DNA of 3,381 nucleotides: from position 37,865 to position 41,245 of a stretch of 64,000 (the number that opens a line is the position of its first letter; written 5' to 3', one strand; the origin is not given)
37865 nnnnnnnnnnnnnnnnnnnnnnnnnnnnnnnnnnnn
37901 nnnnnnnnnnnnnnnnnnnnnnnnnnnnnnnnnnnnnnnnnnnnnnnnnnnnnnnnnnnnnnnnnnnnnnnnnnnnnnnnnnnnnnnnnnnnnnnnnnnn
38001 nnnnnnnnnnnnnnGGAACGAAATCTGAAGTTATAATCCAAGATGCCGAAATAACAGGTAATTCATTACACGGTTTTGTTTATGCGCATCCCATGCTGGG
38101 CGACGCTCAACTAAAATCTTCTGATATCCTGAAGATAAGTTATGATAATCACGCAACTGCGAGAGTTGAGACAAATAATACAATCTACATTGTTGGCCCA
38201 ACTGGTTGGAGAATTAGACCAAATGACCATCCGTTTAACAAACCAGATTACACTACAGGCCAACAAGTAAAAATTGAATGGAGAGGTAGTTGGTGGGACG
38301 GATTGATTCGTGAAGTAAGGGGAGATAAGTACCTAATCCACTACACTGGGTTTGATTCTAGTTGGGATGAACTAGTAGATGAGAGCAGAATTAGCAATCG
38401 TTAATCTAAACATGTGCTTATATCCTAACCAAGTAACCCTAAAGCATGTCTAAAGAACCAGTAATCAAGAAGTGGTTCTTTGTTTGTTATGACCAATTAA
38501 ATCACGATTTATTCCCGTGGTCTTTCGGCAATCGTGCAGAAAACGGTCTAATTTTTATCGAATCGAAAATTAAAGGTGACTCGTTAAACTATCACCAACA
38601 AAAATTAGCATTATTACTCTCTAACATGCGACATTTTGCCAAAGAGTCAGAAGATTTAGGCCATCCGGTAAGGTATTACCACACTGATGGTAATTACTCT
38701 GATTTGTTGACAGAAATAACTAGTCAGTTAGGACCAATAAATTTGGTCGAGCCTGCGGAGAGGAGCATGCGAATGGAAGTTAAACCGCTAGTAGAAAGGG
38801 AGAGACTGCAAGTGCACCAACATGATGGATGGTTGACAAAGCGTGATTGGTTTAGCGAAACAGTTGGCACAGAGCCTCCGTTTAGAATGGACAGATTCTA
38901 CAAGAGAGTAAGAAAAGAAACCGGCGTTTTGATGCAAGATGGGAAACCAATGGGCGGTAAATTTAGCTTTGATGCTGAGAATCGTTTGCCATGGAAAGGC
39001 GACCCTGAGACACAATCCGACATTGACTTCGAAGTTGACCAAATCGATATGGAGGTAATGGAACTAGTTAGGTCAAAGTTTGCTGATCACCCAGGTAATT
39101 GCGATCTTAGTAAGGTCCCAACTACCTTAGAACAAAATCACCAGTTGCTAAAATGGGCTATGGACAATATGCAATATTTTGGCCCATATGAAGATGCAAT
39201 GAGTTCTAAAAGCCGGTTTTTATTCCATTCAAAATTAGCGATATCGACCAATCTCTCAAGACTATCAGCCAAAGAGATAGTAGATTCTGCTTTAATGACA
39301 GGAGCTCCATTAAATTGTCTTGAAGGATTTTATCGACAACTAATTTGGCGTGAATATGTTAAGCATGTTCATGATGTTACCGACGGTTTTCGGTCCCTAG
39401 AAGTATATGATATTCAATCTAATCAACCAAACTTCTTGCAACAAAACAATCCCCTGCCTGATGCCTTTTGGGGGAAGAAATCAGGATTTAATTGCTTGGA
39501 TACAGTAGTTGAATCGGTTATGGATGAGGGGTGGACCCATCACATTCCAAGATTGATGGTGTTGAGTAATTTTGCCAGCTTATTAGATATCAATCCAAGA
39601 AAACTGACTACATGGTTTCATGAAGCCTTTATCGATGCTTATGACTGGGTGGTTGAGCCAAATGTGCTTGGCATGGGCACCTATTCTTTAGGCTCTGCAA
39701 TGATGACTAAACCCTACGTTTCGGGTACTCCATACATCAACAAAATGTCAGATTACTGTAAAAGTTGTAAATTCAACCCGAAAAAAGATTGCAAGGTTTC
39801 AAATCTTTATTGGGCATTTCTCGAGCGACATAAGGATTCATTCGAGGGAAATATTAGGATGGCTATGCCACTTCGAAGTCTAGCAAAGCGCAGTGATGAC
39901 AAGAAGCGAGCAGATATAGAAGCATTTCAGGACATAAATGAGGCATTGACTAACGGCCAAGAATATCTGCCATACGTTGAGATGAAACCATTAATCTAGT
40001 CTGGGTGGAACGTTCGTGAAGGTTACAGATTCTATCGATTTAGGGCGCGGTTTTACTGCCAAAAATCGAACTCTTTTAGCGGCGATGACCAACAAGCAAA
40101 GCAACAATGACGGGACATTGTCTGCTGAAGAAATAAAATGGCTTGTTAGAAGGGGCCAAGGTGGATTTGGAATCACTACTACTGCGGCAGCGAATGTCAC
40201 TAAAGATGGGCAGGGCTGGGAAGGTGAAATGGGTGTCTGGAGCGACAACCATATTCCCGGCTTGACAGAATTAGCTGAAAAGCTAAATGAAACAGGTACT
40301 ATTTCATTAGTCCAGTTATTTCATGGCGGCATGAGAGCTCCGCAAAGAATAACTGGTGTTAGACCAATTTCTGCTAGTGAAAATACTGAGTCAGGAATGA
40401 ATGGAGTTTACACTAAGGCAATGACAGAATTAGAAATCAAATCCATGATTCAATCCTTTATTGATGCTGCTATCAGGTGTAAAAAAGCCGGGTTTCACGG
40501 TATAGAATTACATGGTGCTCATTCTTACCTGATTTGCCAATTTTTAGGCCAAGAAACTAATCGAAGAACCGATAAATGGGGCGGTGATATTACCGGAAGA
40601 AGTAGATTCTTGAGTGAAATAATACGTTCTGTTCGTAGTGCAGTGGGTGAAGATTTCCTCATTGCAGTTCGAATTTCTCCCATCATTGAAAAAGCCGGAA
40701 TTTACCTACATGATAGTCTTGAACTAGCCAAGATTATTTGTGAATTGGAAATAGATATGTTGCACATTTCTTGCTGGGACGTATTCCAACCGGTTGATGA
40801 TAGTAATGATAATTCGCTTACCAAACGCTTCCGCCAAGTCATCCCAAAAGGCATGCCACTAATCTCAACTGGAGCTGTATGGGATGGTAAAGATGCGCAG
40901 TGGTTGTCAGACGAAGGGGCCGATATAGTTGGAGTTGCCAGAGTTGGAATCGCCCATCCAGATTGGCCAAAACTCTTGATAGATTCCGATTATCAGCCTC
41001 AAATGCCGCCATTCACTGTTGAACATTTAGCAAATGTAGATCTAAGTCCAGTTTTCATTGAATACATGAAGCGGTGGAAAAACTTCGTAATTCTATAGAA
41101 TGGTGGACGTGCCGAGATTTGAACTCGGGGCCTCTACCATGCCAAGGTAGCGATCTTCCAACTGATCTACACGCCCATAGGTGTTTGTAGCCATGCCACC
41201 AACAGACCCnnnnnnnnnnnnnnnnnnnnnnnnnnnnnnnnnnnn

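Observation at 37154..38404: Eukaryote-like chromatin-reader and calcium-sensor domain combination: three Tudor/Agenet-like modules plus an EF-hand pair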

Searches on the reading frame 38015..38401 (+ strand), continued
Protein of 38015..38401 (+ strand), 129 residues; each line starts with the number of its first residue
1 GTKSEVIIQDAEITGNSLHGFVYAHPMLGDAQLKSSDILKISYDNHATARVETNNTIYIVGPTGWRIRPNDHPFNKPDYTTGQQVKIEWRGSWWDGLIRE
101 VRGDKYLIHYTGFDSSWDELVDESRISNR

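Call 82: search_protein_families(library=pfam, proteins=[P0122], max_evalue=0.01)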
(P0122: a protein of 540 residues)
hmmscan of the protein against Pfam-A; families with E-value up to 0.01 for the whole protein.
P0122 (540 aa): 11 families
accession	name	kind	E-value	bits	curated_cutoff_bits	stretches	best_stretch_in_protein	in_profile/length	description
PF13499.12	EF-hand_7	-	4.7e-09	36.9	30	1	230-293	1-65/67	EF-hand domain pair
PF00036.39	EF-hand_1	-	8.7e-07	28.5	25.4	1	232-259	1-28/29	EF hand domain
PF13405.12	EF-hand_6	-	2.1e-06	27.4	25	1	232-258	1-27/30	EF-hand domain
PF18115.7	Tudor_3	-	2.2e-05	24.7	25.8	1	166-202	4-43/52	DNA repair protein Crb2 Tudor domain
PF05641.18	Agenet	-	6.3e-05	23.8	27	0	497-535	12-56/61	Agenet domain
PF15057.12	DUF4537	-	6.7e-05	23.4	27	1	126-214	25-110/120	Domain of unknown function (DUF4537)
PF13202.12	EF-hand_5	-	0.00036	20.3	25.9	1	234-253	1-21/25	EF hand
PF18358.7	Tudor_4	-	0.00078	19.5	25.8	1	491-520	4-33/50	Histone methyltransferase Tudor domain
PF11717.14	Tudor-knot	-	0.0015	18.8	20.8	1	490-536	3-54/55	RNA binding activity-knot of a chromodomain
PF18359.7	Tudor_5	-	0.0015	18.7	31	1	171-201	11-47/53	Histone methyltransferase Tudor domain 1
PF13833.12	EF-hand_8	-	0.0019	18.3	28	1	231-259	25-53/54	EF-hand domain pair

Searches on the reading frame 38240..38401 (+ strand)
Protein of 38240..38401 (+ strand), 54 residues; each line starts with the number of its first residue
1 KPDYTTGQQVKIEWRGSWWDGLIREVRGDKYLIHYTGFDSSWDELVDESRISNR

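Call 49: search_solved_structures(query=A6, max_evalue=1, show_alignments=4)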
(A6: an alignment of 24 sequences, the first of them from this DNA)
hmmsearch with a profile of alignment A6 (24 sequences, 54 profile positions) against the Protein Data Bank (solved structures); distinct sequences matched with E-value up to 1: 69 (the best 60 are shown).
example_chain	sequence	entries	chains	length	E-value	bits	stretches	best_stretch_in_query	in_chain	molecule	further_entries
2k3y_A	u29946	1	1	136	1.2e-08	37.8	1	26-53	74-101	Chromatin modification-related protein EAF3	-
8ihm_N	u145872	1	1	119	1.8e-08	37.2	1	26-53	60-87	Chromatin modification-related protein EAF3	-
2k3x_A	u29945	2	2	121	1.8e-08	37.2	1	26-53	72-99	Chromatin modification-related protein EAF3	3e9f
6k5w_A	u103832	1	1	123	1.9e-08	37.1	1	26-53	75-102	Chromatin modification-related protein EAF3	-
3e9g_A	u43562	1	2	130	2e-08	37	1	26-53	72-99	Chromatin modification-related protein EAF3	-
7yi0_C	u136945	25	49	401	9.9e-08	34.8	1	26-52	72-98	Chromatin modification-related protein EAF3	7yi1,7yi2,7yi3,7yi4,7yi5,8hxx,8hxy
4pl6_A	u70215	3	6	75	1.8e-07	34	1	3-47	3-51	At1g02740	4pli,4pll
5in1_A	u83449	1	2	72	3.3e-07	33.1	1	28-52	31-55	MRG701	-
2efi_A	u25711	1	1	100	4.2e-07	32.8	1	27-52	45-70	Mortality factor 4-like protein 1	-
8i02_D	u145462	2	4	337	4.4e-07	32.7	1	30-51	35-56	Chromatin modification-related protein eaf3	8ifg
2f5k_A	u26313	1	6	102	4.5e-07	32.7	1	27-52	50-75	Mortality factor 4-like protein 1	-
2lrq_A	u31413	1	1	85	2.5e-06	30.3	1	30-52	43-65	NuA4 complex subunit EAF3 homolog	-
3h8z_A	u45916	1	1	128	5.3e-06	29.3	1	17-52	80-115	Fragile X mental retardation syndrome-related protein 2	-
2bkd_N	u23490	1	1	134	5.9e-06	29.1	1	18-53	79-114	Fragile X messenger ribonucleoprotein 1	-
3kuf_A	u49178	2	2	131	7.3e-06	28.8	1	17-52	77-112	Fragile X mental retardation syndrome-related protein 1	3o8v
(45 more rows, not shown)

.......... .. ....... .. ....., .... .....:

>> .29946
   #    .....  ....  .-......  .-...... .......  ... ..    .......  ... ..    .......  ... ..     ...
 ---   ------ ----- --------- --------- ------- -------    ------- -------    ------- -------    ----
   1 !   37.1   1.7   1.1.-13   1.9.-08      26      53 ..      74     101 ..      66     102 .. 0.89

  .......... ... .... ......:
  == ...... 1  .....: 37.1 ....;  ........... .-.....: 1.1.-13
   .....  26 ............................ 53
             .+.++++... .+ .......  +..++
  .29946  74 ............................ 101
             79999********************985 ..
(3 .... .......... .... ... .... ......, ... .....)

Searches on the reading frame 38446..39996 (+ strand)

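Call 3: search_protein_families(library=pfam, proteins=[window:38446-39996:+], max_evalue=1)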
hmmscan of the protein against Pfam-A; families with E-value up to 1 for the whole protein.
window:38446-39996:+ (517 aa): 3 families
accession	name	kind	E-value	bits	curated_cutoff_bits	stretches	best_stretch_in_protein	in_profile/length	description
PF04244.19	DPRP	-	1.1e-47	163.2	22.1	1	12-220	2-220/224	Deoxyribodipyrimidine photo-lyase-related protein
PF03441.19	FAD_binding_7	-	8.5e-08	32.3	27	1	295-402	1-107/203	FAD binding domain of DNA photolyase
PF15764.10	DUF4693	-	0.19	11.6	27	1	240-379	79-218/285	Domain of unknown function (DUF4693)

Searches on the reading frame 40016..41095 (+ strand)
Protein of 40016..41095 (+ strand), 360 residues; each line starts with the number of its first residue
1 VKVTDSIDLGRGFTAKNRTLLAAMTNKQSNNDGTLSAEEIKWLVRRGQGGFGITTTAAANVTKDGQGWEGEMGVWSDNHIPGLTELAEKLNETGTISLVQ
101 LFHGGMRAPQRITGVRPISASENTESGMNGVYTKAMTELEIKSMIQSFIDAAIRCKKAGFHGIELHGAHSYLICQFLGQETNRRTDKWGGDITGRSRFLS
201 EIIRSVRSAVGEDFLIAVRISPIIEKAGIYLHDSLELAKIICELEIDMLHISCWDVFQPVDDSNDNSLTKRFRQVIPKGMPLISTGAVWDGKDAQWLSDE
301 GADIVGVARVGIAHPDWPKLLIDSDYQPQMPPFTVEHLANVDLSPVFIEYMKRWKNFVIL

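Call 3: search_protein_families(library=pfam, proteins=[window:40016-41095:+], max_evalue=1)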
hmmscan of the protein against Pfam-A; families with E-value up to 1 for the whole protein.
window:40016-41095:+ (360 aa): 2 families
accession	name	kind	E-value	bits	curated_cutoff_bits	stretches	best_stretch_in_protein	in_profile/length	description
PF00724.26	Oxidored_FMN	-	4.7e-64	217.2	27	1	7-319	6-333/342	NADH:flavin oxidoreductase / NADH oxidase family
PF13405.12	EF-hand_6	-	0.2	12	25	0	30-45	12-27/30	EF-hand domain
